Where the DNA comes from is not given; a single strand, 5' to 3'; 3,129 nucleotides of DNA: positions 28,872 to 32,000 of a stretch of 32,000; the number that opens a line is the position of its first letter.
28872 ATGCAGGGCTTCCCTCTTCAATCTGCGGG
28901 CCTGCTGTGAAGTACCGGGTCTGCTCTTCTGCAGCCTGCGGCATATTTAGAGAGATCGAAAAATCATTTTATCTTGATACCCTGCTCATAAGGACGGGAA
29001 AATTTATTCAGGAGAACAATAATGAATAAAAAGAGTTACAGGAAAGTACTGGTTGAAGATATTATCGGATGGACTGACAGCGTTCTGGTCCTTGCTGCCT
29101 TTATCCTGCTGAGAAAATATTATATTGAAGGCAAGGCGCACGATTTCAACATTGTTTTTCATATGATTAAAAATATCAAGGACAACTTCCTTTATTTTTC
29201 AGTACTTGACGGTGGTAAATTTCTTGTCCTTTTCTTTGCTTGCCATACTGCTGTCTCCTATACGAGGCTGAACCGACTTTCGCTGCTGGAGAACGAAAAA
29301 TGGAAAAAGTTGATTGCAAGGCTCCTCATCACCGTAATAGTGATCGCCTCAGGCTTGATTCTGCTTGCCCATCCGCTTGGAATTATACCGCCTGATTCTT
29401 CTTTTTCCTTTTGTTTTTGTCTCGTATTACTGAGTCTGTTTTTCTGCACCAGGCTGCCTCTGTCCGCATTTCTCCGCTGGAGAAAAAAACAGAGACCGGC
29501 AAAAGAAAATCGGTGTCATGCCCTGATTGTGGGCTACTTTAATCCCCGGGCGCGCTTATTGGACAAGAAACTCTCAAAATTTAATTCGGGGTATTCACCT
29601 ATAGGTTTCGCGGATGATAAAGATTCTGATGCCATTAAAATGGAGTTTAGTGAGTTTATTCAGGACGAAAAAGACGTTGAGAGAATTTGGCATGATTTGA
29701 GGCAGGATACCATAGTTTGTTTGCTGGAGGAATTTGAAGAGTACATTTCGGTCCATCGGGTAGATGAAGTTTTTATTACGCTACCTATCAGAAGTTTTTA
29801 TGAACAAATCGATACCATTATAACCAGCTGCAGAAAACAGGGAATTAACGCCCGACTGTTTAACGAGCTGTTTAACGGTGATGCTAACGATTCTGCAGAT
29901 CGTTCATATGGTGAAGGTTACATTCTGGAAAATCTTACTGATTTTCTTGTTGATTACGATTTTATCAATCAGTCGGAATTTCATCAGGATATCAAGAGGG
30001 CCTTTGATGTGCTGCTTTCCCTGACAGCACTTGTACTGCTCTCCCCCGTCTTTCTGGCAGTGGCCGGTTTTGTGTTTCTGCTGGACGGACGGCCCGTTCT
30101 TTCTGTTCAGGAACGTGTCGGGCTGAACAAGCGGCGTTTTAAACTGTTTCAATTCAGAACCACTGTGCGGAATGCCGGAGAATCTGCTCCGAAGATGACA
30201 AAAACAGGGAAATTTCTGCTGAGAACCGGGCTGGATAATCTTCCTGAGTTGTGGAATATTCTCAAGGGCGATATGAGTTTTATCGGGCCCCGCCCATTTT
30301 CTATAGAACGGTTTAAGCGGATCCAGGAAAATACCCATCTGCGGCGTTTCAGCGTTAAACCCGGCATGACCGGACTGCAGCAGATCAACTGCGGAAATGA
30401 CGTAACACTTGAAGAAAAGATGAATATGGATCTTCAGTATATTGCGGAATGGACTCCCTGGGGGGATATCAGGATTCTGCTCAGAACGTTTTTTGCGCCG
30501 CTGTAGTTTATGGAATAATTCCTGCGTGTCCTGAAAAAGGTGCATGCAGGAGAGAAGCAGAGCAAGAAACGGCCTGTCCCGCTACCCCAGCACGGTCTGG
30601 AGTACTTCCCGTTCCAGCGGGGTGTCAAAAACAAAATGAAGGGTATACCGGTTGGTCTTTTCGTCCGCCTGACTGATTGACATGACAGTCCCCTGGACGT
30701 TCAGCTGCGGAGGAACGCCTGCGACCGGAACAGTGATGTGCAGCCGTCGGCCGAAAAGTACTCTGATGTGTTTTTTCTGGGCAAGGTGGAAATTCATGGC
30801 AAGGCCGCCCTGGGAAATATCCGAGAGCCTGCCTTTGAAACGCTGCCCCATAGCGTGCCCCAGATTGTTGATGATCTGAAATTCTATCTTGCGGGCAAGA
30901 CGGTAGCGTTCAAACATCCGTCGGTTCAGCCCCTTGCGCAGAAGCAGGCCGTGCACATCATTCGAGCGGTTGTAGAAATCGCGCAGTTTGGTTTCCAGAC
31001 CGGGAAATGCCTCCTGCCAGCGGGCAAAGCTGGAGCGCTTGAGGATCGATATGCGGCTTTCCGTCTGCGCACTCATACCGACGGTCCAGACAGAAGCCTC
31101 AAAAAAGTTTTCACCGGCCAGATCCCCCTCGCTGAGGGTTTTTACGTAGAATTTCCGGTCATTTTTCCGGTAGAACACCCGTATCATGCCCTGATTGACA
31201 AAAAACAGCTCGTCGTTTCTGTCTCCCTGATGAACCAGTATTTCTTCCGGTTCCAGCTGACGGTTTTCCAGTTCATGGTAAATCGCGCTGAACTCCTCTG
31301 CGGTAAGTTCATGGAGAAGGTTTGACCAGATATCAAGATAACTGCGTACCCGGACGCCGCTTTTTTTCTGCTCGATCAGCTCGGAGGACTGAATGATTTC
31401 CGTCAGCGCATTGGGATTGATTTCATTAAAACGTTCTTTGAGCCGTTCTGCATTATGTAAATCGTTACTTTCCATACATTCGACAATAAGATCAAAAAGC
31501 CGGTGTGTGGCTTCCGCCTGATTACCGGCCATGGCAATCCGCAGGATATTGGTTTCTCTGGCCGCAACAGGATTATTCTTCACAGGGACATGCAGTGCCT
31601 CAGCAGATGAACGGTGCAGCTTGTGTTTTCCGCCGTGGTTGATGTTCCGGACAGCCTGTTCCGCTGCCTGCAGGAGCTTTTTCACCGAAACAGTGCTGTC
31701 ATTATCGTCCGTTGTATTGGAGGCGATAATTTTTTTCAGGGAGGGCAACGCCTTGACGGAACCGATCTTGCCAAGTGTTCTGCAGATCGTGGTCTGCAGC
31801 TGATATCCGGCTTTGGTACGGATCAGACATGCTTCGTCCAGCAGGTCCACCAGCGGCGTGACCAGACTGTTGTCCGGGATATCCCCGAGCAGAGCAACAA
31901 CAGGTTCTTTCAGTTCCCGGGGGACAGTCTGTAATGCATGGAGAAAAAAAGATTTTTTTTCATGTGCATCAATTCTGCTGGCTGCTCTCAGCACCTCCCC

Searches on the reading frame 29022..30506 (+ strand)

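Call 68: search_protein_families(library=pfam, proteins=[window:29022-30506:+], max_evalue=0.001)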
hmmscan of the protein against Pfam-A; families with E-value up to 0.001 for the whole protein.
window:29022-30506:+ (494 aa): 2 families
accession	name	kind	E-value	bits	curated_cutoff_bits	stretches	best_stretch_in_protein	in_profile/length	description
PF02397.22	Bac_transf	-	1.9e-51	174.6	27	1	325-492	1-176/179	Bacterial sugar transferase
PF13727.12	CoA_binding_3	-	1.1e-07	32.5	25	1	99-279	19-173/175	CoA-binding domain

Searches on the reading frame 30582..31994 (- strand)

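Call 68: search_protein_families(library=pfam, proteins=[window:30582-31994:-], max_evalue=0.001)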
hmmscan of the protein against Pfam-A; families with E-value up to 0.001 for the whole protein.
window:30582-31994:- (470 aa): 2 families
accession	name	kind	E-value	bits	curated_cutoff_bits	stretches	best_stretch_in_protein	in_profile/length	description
PF00027.35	cNMP_binding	-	1e-12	48.3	27.5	1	245-325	2-84/89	Cyclic nucleotide-binding domain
PF07238.19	PilZ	-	3.8e-07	30.8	22.5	1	357-466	1-97/102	PilZ domain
